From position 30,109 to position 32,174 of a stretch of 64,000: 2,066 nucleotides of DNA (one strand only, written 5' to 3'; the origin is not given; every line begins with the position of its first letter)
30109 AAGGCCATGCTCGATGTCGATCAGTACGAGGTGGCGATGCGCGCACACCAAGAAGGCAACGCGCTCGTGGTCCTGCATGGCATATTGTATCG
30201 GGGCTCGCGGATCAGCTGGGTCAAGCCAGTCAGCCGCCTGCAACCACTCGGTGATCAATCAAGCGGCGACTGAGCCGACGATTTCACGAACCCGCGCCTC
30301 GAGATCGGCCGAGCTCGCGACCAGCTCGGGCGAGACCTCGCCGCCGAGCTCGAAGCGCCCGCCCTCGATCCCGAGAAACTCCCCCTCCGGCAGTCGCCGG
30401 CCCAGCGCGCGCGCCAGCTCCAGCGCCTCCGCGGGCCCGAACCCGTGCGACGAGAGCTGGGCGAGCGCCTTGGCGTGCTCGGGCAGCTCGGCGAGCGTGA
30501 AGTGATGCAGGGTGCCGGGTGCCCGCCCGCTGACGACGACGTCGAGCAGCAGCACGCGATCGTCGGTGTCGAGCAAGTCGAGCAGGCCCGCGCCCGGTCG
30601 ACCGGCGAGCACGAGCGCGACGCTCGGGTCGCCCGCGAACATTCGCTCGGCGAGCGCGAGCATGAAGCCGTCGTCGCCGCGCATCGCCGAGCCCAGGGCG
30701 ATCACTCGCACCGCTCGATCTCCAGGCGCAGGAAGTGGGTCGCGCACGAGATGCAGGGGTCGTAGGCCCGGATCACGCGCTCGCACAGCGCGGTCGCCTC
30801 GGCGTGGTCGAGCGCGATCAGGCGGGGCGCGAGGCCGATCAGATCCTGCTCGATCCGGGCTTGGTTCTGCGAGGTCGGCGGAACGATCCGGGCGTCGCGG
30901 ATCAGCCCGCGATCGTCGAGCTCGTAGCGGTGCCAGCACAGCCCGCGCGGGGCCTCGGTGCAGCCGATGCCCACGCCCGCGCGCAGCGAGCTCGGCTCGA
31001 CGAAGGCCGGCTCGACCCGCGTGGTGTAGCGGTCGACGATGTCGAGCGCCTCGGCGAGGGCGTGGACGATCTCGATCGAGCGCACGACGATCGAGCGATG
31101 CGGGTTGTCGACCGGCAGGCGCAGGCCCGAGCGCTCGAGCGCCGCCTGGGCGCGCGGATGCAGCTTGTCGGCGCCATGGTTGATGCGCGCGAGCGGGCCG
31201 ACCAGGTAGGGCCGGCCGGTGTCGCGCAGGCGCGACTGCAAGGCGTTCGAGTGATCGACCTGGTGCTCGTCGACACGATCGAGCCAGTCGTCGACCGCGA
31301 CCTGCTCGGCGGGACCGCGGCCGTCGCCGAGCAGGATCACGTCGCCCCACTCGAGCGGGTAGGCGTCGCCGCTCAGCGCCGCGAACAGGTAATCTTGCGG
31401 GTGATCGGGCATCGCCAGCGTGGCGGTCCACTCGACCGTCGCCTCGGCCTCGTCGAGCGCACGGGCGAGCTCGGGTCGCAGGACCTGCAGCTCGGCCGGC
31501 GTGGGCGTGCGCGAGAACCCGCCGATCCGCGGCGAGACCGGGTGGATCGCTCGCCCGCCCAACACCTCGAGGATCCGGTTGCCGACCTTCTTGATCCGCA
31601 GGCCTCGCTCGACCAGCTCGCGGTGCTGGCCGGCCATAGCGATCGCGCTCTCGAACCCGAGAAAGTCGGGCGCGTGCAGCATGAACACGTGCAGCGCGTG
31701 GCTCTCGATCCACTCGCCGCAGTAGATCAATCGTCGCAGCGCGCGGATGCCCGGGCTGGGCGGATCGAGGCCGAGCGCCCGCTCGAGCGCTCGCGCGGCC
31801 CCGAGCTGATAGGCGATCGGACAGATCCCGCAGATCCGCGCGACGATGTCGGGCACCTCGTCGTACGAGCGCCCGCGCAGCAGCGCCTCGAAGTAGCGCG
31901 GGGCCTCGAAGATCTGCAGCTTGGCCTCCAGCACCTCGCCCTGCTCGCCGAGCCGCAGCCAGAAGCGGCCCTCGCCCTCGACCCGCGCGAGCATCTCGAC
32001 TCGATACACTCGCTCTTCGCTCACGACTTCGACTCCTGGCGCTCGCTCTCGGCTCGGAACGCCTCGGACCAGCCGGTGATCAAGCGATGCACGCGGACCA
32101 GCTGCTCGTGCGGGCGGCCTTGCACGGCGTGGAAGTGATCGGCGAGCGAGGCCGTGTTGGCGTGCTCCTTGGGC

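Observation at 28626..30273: Horizontally acquired two-gene cassette (DUF4365/PD-(D/E)xK-like + 378-aa orphan) between the hydrogenase operon and hypA-like gene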

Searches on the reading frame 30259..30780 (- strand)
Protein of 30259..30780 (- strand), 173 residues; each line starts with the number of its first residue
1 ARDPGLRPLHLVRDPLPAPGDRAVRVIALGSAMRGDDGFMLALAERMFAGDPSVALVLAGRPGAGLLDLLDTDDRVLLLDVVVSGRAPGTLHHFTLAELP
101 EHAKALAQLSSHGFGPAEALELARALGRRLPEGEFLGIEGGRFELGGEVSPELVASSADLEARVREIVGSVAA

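Call 3: search_protein_families(library=pfam, proteins=[window:30259-30780:-], max_evalue=0.1)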
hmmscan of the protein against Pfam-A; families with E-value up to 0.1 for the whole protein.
window:30259-30780:- (173 aa): 1 family
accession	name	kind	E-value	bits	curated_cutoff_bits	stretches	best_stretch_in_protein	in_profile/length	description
PF01750.23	HycI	-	4.2e-08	33.5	23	1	45-157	8-120/130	Hydrogenase maturation protease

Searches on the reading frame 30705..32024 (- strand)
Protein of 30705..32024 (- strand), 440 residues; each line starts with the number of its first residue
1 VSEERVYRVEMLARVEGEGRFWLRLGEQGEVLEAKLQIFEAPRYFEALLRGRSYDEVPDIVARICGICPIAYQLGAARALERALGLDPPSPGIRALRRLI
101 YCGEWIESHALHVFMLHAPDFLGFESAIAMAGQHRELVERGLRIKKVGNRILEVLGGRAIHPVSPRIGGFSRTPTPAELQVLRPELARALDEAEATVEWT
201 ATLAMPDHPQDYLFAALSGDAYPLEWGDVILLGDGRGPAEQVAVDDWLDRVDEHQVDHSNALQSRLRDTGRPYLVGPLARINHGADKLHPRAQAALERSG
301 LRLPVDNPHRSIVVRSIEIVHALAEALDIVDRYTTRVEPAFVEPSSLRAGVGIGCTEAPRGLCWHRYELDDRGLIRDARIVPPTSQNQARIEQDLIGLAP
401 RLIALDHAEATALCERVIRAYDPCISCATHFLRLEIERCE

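Call 51: find_homologous_proteins(query=window:30705-32024:-, max_evalue=1e-50)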
Query seq(440 aa) (440 aa): 8000 proteins with E <= 1e-50 among 8000 candidates; the best 120 are listed.
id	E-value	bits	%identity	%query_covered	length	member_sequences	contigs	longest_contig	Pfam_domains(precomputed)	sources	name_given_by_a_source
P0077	5.8e-294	993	100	100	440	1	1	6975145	PF00374.25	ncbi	ncbi:Ni/Fe hydrogenase subunit alpha [Nannocystaceae bacterium ST9]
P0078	5.3e-262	888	89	100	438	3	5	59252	PF00374.25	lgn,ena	-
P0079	4.2e-258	875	87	100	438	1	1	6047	PF00374.25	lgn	-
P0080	6.2e-255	865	88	98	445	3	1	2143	PF00374.25,PF27537.1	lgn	-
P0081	9.7e-243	824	81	100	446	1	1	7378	PF00374.25,PF27537.1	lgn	-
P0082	5.5e-231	786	79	99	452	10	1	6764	PF00374.25,PF27537.1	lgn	-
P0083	3.1e-217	740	75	100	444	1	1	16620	PF00374.25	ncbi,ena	-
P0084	4.3e-216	737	74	99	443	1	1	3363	PF00374.25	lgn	-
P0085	9.4e-204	696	71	99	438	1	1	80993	PF00374.25,PF27537.1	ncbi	ncbi:MAG: Ni/Fe hydrogenase subunit alpha [Nannocystaceae bacterium]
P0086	1.5e-203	695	72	99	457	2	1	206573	PF00374.25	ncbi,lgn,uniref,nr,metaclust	ncbi:nickel-dependent hydrogenase, large subunit [Plesiocystis pacifica SIR-1]|uniref:Nickel-depende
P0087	3.8e-202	691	71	99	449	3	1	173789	PF00374.25,PF27537.1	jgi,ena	-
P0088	5.0e-202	690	71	99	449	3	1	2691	PF00374.25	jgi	jgi:coenzyme F420-reducing hydrogenase alpha subunit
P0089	1.1e-197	676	71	100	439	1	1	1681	PF00374.25,PF27537.1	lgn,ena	-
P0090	1.4e-197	676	71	99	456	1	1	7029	PF00374.25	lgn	-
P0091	2.4e-197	675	70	100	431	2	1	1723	PF00374.25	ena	-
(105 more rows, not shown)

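Call 52: find_encoding_contigs(protein=P0078, flank=8000, max_places=2)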
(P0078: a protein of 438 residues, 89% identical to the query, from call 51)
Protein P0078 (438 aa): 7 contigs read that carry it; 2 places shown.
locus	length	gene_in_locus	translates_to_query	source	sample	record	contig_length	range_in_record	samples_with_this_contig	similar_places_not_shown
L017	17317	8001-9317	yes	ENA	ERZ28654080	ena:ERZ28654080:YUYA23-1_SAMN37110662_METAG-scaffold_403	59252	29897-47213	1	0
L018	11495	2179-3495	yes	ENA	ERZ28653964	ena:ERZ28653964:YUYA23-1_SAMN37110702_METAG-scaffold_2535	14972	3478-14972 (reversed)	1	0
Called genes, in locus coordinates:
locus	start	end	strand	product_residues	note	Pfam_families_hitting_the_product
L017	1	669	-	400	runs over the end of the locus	PF00149:Metallophos, PF12850:Metallophos_2 (weak)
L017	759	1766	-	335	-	PF12770:CHAT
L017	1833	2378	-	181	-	PF04542:Sigma70_r2 (weak), PF08281:Sigma70_r4_2, PF04545:Sigma70_r4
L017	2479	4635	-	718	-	PF00069:Pkinase, PF01636:APH (faint), PF07714:PK_Tyr_Ser-Thr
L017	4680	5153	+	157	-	PF00027:cNMP_binding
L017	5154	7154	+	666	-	PF12838:Fer4_7 (faint), PF13534:Fer4_17 (faint), PF13746:Fer4_18 (faint), PF13237:Fer4_10 (faint), PF17179:Fer4_22, PF00175:NAD_binding_1, PF10418:DHODB_Fe-S_bind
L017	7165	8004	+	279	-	PF01058:Oxidored_q6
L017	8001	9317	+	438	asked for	PF00374:NiFeSe_Hases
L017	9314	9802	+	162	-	PF01750:HycI (weak)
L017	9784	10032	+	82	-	PF01155:HypA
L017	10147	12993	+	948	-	-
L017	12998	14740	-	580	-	PF05708:Peptidase_C92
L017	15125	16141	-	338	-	PF08240:ADH_N, PF00107:ADH_zinc_N, PF13602:ADH_zinc_N_2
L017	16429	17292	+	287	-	PF18884:TSP3_bac (weak)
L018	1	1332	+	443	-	?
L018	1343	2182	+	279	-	PF01058:Oxidored_q6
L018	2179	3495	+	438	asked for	PF00374:NiFeSe_Hases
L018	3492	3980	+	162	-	PF01750:HycI (weak)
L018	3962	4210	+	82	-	PF01155:HypA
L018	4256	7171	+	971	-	-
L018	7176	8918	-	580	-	PF05708:Peptidase_C92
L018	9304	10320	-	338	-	PF08240:ADH_N, PF00107:ADH_zinc_N, PF13602:ADH_zinc_N_2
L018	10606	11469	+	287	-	PF18884:TSP3_bac (weak)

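Call 53: find_encoding_contigs(protein=P0083, flank=8000, max_places=1)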
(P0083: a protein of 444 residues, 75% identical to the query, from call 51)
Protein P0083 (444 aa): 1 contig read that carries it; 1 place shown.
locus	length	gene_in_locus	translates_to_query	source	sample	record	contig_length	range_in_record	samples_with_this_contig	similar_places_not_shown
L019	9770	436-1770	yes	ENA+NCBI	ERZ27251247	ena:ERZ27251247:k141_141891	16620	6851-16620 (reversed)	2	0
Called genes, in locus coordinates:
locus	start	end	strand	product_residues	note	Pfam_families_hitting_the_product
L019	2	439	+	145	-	?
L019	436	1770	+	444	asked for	PF00374:NiFeSe_Hases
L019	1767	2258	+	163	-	PF01750:HycI (weak)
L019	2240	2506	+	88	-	-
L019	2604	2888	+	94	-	PF01455:HupF_HypC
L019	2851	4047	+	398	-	PF00266:Aminotran_5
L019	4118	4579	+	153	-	-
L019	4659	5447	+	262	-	PF13489:Methyltransf_23, PF01135:PCMT, PF01209:Ubie_methyltran, PF13847:Methyltransf_31, PF08241:Methyltransf_11, PF08242:Methyltransf_12, PF13578:Methyltransf_24 (faint), PF13649:Methyltransf_25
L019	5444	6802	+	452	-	PF00089:Trypsin, PF13365:Trypsin_2 (weak), PF17957:Big_7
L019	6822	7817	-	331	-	-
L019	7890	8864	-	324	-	-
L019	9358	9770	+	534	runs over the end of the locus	PF00069:Pkinase, PF07714:PK_Tyr_Ser-Thr, PF01636:APH (faint)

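Call 54: find_encoding_contigs(protein=P0086, flank=8000, max_places=1)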
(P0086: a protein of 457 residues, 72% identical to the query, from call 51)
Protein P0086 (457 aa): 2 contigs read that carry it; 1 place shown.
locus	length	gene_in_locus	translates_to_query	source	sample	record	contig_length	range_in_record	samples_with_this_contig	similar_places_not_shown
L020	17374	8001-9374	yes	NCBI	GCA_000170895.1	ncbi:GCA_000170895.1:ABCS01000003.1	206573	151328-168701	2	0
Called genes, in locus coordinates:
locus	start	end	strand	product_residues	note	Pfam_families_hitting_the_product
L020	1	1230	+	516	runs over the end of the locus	PF05761:5_nucleotid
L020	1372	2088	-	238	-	PF00072:Response_reg, PF04397:LytTR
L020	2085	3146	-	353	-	PF06580:His_kinase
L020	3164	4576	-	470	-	PF03572:Peptidase_S41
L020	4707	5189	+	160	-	PF00027:cNMP_binding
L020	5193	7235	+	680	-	PF13746:Fer4_18 (faint), PF17179:Fer4_22, PF00175:NAD_binding_1, PF10418:DHODB_Fe-S_bind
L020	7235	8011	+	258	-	PF01058:Oxidored_q6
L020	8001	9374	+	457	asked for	PF00374:NiFeSe_Hases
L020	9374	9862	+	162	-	-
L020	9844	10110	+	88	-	PF01155:HypA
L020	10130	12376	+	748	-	PF00708:Acylphosphatase, PF07503:zf-HYPF, PF01300:Sua5_yciO_yrdC, PF17788:HypF_C, PF22521:HypF_C_2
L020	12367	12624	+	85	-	PF01455:HupF_HypC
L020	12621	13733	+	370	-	PF01924:HypD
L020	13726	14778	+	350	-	PF00586:AIRS, PF02769:AIRS_C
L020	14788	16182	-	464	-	-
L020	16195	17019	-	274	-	PF00106:adh_short, PF01370:Epimerase (weak), PF08659:KR, PF13561:adh_short_C2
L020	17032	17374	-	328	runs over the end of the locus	PF00296:Bac_luciferase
